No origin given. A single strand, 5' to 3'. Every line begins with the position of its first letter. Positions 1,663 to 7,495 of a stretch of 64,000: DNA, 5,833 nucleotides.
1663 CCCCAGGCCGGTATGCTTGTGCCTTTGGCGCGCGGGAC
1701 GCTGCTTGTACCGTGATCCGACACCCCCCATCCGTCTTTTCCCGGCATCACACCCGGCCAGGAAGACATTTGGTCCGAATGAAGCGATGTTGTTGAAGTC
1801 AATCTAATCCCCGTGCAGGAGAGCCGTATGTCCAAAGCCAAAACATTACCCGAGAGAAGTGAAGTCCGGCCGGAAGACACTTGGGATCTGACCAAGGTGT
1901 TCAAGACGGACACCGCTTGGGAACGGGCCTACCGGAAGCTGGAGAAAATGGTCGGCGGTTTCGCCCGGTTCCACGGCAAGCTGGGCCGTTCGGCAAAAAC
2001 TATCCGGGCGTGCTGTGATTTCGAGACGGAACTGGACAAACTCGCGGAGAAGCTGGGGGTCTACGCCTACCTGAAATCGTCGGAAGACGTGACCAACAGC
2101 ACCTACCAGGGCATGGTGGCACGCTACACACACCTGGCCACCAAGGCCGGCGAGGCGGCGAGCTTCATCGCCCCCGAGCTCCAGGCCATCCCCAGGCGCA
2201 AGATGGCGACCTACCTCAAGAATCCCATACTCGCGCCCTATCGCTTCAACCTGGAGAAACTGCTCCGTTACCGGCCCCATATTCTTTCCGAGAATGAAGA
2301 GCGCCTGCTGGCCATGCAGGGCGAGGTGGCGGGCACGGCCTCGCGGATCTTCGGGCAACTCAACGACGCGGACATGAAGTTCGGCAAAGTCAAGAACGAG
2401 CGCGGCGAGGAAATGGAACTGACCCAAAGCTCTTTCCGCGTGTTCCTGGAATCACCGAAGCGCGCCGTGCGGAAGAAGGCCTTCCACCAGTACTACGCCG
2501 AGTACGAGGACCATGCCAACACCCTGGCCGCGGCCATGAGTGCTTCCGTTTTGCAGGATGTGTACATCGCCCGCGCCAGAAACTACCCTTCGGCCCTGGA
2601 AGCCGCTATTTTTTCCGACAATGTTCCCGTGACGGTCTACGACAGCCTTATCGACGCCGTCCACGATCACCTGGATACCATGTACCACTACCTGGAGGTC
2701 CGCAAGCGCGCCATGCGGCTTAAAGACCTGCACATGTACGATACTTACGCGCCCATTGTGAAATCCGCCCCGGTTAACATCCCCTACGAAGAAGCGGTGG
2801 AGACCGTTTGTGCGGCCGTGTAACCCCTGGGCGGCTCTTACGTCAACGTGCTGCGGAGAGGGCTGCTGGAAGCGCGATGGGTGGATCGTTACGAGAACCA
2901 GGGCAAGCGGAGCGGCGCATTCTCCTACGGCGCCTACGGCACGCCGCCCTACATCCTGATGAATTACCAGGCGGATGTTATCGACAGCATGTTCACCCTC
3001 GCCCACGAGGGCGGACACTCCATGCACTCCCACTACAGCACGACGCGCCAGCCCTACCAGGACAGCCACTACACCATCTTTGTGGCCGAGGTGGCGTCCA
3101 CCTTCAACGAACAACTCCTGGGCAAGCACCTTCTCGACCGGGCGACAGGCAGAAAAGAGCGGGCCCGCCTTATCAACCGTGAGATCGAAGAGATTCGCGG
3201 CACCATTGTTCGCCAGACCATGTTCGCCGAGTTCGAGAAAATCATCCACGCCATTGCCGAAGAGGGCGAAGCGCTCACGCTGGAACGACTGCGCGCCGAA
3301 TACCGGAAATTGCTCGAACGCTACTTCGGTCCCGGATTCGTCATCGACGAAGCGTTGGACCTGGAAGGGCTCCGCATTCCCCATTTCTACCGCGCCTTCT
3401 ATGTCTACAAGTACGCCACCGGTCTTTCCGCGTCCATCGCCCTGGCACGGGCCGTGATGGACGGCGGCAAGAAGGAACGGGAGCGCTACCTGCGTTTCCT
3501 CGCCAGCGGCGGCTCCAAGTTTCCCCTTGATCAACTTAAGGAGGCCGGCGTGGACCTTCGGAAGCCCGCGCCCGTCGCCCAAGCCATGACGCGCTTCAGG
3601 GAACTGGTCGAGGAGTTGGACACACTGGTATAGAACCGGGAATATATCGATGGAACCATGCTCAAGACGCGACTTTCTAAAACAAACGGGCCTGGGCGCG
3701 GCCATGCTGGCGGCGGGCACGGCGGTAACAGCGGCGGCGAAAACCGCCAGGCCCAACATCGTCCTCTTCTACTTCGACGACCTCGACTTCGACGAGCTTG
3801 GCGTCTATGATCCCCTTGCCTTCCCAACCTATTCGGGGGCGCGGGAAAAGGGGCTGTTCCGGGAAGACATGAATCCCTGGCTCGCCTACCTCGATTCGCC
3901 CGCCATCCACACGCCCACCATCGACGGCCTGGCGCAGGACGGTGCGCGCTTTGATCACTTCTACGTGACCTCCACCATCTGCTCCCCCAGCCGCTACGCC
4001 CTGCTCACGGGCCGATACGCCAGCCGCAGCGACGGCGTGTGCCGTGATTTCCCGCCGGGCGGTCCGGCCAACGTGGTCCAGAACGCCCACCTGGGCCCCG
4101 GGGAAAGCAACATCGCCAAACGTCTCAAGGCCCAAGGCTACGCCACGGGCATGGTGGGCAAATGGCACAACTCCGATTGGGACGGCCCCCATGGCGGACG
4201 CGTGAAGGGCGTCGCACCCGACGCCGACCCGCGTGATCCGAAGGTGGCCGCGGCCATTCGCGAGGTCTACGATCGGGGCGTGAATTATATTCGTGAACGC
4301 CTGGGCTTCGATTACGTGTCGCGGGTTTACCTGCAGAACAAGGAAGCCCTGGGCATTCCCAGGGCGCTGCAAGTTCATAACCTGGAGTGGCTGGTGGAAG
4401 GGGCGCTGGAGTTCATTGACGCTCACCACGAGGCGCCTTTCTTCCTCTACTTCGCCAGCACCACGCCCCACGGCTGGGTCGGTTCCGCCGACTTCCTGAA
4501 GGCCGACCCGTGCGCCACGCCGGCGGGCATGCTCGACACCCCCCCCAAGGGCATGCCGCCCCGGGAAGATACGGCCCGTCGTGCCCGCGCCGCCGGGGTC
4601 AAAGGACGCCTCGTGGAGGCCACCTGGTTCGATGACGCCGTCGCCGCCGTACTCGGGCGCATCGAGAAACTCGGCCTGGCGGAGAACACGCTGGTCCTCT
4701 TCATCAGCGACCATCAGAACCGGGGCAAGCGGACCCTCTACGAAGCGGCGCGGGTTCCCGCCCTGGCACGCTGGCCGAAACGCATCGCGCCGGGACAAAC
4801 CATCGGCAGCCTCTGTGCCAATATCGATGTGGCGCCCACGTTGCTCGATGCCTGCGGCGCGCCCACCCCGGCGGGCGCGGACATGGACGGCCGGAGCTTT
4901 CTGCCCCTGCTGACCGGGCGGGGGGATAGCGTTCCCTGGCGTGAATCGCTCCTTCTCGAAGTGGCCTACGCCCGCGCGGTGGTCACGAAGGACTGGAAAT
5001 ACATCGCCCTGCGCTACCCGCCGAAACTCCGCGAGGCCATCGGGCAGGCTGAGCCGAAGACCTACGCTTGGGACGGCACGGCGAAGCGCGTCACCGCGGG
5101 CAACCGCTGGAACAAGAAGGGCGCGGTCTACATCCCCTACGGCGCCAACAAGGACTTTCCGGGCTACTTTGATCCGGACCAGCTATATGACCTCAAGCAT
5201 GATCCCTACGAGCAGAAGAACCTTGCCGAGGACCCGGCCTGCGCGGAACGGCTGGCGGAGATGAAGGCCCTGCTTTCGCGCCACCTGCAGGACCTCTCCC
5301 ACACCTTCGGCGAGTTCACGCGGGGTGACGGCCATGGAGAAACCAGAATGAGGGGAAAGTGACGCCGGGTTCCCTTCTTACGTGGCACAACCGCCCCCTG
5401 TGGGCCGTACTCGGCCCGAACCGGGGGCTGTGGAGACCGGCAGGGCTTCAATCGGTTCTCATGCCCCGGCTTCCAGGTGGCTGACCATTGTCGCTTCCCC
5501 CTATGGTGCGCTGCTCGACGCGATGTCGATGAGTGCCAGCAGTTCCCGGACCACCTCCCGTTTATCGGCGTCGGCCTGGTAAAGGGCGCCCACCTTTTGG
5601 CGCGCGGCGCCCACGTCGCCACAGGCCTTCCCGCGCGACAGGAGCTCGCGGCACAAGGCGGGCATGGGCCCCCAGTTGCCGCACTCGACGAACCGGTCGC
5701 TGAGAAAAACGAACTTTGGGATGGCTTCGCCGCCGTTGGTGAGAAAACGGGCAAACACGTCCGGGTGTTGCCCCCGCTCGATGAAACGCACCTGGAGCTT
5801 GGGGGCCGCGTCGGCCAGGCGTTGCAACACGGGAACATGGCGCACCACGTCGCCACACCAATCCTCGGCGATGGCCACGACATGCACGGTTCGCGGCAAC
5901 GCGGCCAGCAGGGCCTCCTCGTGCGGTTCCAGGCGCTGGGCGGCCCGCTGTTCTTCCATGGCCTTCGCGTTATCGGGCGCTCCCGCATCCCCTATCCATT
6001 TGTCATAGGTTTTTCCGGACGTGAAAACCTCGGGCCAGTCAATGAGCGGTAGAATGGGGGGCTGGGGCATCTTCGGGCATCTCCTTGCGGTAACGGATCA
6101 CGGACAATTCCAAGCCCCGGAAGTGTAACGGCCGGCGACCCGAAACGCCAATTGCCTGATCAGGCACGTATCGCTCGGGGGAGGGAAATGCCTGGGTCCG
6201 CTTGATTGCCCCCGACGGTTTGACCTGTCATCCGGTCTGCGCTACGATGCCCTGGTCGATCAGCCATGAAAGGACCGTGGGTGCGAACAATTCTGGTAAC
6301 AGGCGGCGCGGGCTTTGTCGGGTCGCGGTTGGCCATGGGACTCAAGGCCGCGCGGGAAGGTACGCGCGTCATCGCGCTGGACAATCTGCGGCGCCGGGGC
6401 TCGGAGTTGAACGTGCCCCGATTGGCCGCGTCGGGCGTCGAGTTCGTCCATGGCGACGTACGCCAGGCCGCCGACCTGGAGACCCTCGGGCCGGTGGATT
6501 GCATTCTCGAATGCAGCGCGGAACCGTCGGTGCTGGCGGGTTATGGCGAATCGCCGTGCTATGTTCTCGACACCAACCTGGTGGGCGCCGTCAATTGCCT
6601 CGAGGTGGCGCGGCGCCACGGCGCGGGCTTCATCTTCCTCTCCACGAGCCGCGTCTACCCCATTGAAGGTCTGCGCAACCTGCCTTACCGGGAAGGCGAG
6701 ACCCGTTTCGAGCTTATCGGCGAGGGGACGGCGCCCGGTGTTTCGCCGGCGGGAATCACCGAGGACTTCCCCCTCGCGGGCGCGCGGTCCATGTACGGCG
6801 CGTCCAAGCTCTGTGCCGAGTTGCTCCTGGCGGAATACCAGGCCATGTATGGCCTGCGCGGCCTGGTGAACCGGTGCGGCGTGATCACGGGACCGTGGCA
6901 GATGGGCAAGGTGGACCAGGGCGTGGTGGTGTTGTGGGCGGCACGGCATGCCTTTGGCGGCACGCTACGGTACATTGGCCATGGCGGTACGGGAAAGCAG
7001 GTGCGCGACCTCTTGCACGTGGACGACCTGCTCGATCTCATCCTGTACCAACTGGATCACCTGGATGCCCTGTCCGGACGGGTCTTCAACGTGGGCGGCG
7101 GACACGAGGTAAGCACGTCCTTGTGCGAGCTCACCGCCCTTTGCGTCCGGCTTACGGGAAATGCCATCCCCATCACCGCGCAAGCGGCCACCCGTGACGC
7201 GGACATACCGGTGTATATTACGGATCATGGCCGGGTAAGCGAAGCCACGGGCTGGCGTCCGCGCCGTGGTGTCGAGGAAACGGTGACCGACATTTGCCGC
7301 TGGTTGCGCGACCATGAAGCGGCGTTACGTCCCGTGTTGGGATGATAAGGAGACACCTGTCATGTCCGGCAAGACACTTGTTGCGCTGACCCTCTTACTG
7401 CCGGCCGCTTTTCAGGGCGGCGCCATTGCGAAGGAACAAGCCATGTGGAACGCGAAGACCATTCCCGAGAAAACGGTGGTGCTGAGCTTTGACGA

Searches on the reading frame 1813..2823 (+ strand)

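Call 54: search_protein_families(library=pfam, proteins=[window:1813-2823:+], max_evalue=0.001)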
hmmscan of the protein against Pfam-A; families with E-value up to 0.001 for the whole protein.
window:1813-2823:+ (336 aa): 2 families
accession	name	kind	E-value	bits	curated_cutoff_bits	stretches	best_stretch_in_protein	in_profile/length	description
PF08439.15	Peptidase_M3_N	-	2.7e-23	82.4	25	1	122-190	1-70/70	Oligopeptidase F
PF01432.26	Peptidase_M3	-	2.9e-13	50.4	27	1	211-323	2-133/457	Peptidase family M3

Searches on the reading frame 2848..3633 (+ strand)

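Call 54: search_protein_families(library=pfam, proteins=[window:2848-3633:+], max_evalue=0.001)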
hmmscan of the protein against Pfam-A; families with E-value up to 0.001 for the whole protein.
window:2848-3633:+ (261 aa): 1 family
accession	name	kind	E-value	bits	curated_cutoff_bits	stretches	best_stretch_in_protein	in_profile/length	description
PF01432.26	Peptidase_M3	-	3.4e-56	191.9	27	1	3-247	180-455/457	Peptidase family M3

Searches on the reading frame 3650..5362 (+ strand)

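Call 54: search_protein_families(library=pfam, proteins=[window:3650-5362:+], max_evalue=0.001)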
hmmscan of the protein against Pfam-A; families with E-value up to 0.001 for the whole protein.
window:3650-5362:+ (570 aa): 4 families
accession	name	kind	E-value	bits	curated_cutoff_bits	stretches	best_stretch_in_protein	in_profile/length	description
PF00884.28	Sulfatase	-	3.1e-34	119.1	25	1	82-403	20-300/301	Sulfatase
PF16347.10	SGSH_C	-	7.7e-20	72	29.3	1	357-436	5-82/154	N-sulphoglucosamine sulphohydrolase, C-terminal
PF14707.11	Sulfatase_C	-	2.7e-05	25.2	30.9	1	501-556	47-103/127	C-terminal region of aryl-sulfatase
PF01663.27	Phosphodiest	-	0.00064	19.8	23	0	87-126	19-59/342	Type I phosphodiesterase / nucleotide pyrophosphatase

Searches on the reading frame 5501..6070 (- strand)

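Call 54: search_protein_families(library=pfam, proteins=[window:5501-6070:-], max_evalue=0.001)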
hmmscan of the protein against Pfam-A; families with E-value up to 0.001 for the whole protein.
window:5501-6070:- (189 aa): 1 family
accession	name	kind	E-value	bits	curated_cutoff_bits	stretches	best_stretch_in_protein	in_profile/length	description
PF14595.12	Thioredoxin_9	-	2.5e-29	102.2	25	1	33-145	14-126/129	Thioredoxin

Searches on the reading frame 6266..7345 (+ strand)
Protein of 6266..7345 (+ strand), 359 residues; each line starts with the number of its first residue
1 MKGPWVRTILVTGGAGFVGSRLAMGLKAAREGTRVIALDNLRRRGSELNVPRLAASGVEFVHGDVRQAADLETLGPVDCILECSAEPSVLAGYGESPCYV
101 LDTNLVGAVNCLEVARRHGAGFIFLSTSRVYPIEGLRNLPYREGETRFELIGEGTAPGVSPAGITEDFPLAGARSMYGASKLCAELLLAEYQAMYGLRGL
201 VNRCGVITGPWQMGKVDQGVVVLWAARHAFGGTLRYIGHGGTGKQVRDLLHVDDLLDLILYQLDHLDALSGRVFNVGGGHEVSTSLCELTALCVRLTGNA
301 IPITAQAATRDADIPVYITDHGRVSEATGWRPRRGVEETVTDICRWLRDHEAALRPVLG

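Call 54: search_protein_families(library=pfam, proteins=[window:6266-7345:+], max_evalue=0.001)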
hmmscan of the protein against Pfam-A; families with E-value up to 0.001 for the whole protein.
window:6266-7345:+ (359 aa): 5 families
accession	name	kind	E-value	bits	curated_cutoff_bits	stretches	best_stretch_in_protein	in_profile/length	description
PF01370.27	Epimerase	-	1.4e-37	129.8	20.9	1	9-277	1-240/240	NAD dependent epimerase/dehydratase family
PF16363.11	GDP_Man_Dehyd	-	4.8e-26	92.4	27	2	162-342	139-331/332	GDP-mannose 4,6 dehydratase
PF07993.18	NAD_binding_4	-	1.4e-09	37.9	20.1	1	54-220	59-220/258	Male sterility protein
PF01073.25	3Beta_HSD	-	1.1e-05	25.1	22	1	10-130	1-119/280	3-beta hydroxysteroid dehydrogenase/isomerase family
PF02719.21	Polysacc_synt_2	-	2.9e-05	23.8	20.2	1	9-129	1-130/293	Polysaccharide biosynthesis protein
